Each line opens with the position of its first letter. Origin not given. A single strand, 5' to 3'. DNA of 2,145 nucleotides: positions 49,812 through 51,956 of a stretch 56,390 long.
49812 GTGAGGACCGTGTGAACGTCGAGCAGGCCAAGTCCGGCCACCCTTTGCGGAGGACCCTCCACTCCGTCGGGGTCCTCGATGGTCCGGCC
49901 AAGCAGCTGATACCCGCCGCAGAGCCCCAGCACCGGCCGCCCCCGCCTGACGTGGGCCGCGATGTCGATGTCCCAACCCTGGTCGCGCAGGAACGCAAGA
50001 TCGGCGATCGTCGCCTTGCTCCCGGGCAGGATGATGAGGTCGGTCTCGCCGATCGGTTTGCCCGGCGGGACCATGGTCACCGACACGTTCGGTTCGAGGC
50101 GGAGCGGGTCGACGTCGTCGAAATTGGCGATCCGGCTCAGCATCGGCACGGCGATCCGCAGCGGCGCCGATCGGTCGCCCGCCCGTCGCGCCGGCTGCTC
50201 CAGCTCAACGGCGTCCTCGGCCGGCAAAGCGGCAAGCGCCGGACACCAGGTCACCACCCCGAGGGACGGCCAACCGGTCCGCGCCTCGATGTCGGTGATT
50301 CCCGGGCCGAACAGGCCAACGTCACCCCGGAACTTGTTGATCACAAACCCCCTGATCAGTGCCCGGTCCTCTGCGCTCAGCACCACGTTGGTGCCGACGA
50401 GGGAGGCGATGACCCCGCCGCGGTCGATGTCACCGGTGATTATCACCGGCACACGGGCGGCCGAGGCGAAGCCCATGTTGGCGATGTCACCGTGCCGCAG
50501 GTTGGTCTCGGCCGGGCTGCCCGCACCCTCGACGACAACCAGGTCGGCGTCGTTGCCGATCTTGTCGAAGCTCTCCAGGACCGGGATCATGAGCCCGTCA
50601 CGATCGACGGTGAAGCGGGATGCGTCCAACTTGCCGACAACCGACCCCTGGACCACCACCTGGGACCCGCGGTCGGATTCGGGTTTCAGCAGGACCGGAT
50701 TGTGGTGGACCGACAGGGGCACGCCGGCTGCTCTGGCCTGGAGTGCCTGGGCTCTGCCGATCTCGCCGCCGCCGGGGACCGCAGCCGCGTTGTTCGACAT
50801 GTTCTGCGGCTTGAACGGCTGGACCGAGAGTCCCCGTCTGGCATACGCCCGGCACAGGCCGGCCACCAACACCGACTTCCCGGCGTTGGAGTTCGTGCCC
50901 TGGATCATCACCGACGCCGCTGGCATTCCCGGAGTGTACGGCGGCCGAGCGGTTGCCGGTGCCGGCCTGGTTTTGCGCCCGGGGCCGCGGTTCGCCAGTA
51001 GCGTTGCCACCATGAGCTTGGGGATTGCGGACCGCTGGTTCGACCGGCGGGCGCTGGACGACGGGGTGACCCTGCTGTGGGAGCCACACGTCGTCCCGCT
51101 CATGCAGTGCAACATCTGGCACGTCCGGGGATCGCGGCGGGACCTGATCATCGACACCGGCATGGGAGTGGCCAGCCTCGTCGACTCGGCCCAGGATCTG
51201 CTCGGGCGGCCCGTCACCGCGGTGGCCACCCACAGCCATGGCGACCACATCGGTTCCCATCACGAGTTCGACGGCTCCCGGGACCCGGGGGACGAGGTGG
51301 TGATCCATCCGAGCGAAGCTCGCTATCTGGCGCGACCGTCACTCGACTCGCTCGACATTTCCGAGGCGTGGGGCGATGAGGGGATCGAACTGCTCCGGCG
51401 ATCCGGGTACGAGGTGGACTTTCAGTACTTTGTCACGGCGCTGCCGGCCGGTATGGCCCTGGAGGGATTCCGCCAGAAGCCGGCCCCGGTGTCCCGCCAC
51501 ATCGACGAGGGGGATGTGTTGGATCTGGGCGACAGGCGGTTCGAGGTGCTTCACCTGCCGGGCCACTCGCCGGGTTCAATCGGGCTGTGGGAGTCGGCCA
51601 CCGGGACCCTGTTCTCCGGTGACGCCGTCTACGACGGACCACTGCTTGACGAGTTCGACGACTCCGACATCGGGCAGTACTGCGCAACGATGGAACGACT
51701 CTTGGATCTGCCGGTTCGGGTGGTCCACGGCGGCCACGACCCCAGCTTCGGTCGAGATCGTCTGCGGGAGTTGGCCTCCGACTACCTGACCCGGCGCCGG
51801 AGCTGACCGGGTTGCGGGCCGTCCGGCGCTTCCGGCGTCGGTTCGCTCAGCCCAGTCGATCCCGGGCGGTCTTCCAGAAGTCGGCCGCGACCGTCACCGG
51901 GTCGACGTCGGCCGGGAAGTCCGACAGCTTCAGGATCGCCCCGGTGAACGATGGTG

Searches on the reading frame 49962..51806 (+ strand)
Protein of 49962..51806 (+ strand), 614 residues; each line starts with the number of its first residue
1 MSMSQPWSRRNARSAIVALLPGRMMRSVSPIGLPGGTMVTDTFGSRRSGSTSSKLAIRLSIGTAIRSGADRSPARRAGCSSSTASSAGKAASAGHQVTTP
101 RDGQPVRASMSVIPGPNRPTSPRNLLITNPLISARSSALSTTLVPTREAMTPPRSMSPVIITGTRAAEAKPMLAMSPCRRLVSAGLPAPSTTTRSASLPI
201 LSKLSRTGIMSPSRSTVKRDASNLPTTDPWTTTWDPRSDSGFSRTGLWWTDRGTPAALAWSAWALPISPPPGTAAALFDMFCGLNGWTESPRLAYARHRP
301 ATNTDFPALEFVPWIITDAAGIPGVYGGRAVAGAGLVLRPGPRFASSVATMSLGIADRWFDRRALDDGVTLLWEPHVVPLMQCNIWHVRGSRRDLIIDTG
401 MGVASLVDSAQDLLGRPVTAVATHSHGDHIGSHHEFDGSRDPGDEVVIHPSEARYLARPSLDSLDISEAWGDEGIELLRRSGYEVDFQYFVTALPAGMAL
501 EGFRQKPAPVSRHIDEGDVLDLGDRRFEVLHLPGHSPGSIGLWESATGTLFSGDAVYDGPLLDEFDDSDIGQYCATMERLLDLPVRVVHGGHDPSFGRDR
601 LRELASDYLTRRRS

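Call 42: search_protein_families(library=pfam, proteins=[window:49962-51806:+], max_evalue=0.001)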
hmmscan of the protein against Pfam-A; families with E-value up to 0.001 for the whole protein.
window:49962-51806:+ (614 aa): 1 family
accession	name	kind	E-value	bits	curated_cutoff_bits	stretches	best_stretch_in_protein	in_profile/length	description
PF00753.33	Lactamase_B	-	1.3e-19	71.3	22.7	1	380-592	3-196/196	Metallo-beta-lactamase superfamily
